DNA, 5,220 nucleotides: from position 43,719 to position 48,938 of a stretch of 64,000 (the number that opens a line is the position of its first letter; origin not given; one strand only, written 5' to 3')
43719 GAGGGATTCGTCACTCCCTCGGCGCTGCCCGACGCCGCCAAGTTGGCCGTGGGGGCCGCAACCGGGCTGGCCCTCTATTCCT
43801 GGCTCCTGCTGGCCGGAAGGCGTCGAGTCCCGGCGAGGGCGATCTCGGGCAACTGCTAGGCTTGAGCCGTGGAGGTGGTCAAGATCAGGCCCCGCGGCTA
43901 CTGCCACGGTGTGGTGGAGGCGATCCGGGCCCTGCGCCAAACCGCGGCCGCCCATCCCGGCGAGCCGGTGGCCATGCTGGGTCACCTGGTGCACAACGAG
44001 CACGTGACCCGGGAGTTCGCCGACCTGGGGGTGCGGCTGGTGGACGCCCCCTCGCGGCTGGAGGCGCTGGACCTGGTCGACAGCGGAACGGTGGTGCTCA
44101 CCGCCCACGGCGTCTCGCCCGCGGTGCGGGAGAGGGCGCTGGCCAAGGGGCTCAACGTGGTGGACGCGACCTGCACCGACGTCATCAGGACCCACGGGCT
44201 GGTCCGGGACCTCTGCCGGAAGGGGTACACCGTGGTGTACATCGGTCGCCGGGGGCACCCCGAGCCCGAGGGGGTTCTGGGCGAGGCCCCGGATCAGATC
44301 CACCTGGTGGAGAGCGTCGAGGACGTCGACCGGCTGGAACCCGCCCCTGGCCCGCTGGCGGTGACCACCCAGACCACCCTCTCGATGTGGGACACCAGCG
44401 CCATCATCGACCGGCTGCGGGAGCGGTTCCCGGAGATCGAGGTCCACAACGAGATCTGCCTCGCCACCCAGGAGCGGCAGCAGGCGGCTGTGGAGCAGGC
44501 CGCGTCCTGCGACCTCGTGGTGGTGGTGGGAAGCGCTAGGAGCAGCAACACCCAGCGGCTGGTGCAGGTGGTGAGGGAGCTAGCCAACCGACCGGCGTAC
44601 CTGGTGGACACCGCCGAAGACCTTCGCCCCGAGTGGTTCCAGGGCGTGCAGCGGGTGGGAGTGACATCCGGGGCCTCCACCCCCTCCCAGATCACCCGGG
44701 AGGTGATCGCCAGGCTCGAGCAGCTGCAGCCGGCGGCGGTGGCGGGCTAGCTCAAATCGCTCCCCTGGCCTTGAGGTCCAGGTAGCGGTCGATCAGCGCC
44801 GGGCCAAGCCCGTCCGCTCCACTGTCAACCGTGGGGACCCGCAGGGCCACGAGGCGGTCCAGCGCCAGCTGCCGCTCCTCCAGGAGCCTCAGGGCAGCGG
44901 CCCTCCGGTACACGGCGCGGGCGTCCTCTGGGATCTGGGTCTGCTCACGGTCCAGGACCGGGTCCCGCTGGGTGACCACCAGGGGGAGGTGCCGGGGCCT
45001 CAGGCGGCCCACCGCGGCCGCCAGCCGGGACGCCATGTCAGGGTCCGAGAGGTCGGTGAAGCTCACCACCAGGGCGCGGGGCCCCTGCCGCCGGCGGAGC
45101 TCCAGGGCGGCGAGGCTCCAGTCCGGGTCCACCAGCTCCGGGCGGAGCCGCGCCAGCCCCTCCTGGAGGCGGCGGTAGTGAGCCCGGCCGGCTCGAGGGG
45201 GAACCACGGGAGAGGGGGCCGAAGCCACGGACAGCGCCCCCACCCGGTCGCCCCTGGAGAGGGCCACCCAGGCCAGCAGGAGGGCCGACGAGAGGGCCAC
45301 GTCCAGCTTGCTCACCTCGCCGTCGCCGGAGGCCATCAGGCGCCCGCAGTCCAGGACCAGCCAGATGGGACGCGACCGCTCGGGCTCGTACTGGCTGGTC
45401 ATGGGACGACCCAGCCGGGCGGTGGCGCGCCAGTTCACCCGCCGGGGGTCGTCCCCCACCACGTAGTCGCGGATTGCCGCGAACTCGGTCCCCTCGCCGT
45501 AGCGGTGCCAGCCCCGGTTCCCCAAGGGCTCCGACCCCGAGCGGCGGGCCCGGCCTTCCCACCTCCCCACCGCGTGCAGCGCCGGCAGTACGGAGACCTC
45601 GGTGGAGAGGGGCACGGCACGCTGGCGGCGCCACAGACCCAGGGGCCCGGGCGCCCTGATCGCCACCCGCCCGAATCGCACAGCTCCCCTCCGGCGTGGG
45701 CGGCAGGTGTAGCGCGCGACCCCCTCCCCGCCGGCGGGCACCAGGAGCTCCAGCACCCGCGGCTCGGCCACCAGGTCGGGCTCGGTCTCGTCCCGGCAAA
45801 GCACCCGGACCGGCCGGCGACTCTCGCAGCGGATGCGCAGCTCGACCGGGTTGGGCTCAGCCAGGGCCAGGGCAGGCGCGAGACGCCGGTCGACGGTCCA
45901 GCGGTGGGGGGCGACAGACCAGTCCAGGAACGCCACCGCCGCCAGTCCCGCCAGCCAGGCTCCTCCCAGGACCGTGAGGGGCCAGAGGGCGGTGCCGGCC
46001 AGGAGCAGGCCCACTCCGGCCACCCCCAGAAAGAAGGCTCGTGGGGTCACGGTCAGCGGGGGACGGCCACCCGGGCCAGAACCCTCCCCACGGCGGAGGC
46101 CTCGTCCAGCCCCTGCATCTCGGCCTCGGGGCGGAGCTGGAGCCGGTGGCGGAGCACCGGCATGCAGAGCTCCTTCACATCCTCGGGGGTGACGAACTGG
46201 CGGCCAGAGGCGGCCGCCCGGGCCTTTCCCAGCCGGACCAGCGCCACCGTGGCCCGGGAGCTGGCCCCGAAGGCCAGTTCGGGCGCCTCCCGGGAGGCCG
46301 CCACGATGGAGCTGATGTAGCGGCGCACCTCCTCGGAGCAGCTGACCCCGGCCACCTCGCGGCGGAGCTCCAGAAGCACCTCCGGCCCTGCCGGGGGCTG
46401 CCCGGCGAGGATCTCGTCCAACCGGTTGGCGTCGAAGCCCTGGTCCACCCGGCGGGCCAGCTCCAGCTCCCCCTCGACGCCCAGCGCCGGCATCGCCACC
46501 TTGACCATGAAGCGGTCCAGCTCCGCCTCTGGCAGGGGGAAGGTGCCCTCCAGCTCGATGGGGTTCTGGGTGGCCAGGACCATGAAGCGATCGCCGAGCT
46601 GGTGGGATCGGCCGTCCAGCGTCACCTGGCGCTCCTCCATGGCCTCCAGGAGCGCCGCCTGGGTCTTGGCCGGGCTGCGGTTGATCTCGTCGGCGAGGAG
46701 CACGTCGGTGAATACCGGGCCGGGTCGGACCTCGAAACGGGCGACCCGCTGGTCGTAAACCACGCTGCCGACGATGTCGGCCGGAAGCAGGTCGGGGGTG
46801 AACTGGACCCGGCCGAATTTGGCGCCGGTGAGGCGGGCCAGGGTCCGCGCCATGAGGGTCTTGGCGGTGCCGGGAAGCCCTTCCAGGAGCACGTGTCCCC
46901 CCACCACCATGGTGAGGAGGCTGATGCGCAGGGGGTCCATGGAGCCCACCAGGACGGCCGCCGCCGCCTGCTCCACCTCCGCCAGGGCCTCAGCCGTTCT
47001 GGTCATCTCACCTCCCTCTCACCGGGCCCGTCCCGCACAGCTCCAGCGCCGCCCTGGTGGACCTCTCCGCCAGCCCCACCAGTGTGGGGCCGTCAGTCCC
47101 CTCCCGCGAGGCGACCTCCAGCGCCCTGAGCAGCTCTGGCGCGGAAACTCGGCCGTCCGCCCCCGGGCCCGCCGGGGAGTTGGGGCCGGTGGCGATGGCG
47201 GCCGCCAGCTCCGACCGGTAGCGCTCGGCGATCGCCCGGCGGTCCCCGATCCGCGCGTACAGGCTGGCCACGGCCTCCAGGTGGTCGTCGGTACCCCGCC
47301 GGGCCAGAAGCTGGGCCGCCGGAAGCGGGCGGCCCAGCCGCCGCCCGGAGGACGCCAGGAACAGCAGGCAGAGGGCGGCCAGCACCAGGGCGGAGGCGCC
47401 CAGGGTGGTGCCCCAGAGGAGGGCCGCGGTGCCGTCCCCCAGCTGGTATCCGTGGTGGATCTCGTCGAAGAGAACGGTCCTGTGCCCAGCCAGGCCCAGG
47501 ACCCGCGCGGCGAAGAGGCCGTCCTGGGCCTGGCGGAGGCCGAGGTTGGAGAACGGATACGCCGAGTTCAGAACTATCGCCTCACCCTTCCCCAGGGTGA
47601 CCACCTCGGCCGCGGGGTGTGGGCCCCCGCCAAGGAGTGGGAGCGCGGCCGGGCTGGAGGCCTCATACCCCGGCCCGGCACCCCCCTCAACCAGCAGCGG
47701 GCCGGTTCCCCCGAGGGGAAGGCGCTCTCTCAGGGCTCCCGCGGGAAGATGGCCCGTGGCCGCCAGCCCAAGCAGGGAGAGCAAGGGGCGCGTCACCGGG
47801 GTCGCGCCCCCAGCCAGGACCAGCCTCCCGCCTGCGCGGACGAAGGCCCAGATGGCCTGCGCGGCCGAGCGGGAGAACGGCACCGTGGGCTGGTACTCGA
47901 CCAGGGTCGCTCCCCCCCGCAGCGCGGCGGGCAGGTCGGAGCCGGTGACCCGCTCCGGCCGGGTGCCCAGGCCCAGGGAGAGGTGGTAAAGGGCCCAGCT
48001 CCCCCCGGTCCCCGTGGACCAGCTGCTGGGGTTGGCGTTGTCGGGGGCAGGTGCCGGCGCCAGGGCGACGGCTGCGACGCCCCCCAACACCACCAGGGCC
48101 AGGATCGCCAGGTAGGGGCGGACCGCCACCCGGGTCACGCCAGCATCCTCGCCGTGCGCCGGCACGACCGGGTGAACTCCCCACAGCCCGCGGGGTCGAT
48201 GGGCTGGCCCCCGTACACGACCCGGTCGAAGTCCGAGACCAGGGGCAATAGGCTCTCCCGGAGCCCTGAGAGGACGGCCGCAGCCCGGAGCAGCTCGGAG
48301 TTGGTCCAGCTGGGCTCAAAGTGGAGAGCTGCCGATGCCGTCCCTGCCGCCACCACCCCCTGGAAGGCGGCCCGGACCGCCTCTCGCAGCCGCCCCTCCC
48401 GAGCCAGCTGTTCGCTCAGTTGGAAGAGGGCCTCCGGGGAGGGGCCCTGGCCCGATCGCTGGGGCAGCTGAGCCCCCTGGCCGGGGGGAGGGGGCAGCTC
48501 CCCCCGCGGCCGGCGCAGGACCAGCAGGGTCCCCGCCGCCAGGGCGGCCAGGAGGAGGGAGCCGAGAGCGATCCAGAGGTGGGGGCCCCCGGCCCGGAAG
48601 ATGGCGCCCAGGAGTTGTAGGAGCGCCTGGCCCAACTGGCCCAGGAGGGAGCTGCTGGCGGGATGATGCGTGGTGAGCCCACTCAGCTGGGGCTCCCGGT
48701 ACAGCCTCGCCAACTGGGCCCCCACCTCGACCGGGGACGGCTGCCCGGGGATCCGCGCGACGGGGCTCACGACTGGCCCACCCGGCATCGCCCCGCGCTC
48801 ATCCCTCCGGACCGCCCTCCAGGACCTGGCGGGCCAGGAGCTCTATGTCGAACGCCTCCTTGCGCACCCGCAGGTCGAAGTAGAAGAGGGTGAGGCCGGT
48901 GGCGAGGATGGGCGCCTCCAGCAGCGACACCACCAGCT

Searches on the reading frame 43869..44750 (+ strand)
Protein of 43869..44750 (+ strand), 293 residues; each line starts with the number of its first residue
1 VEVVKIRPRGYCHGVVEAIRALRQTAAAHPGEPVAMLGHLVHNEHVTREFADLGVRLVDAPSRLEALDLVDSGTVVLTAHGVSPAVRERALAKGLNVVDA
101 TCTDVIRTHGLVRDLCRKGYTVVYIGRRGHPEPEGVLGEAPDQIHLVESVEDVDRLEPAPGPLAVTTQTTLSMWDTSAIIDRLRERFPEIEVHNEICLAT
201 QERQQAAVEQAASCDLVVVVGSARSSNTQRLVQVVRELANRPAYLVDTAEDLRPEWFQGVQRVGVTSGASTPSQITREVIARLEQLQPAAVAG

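Call 42: search_protein_families(library=pfam, proteins=[window:43869-44750:+], max_evalue=0.0001)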
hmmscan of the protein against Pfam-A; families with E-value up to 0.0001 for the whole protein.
window:43869-44750:+ (293 aa): 1 family
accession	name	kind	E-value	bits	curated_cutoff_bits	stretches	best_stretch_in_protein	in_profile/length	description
PF02401.23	LYTB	-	3.6e-87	292.5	24.5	1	3-284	1-267/267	LytB protein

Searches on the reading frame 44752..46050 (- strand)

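Call 42: search_protein_families(library=pfam, proteins=[window:44752-46050:-], max_evalue=0.0001)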
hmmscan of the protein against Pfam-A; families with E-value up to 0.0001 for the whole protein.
window:44752-46050:- (432 aa): 1 family
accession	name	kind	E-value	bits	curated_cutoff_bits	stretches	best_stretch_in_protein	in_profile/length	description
PF01882.25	DUF58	-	1.4e-28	100.1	23.4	1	193-360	2-167/216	Protein of unknown function DUF58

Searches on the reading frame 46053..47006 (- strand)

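Call 42: search_protein_families(library=pfam, proteins=[window:46053-47006:-], max_evalue=0.0001)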
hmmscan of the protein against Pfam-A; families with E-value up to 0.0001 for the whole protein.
window:46053-47006:- (317 aa): 6 families
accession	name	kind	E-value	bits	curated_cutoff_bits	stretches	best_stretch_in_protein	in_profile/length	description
PF07726.17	AAA_3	-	1.3e-61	206.7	27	1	38-168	1-131/131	ATPase family associated with various cellular activities (AAA)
PF17863.7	AAA_lid_2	-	4.4e-21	74.8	22.7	1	237-303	2-68/74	AAA lid domain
PF07728.20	AAA_5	-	3.7e-16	59.8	22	1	38-166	1-139/139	AAA domain (dynein-related subfamily)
PF00493.29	MCM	-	1.3e-06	28.2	23.3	1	10-151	31-175/224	MCM P-loop domain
PF20030.5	bpMoxR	-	1.9e-06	27.5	27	1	8-175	3-169/205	MoxR domain in the MoxR-vWA-beta-propeller ternary systems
PF00004.35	AAA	-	5.2e-06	27.4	21.2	1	39-152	1-114/131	ATPase family associated with various cellular activities (AAA)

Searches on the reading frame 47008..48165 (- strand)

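Call 42: search_protein_families(library=pfam, proteins=[window:47008-48165:-], max_evalue=0.0001)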
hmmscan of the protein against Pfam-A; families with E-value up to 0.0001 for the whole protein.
window:47008-48165:- (385 aa): 1 family
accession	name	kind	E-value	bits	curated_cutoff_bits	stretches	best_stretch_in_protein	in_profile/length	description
PF14258.12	DUF4350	-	8.5e-10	39.6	30.4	1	51-223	4-181/181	Domain of unknown function (DUF4350)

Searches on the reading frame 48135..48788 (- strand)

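Call 42: search_protein_families(library=pfam, proteins=[window:48135-48788:-], max_evalue=0.0001)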
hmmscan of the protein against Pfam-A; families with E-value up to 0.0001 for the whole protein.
window:48135-48788:- (217 aa): 1 family
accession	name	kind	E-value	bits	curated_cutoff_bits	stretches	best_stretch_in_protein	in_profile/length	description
PF13559.11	DUF4129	-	4e-08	33.6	24.8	1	143-201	3-60/69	Domain of unknown function (DUF4129)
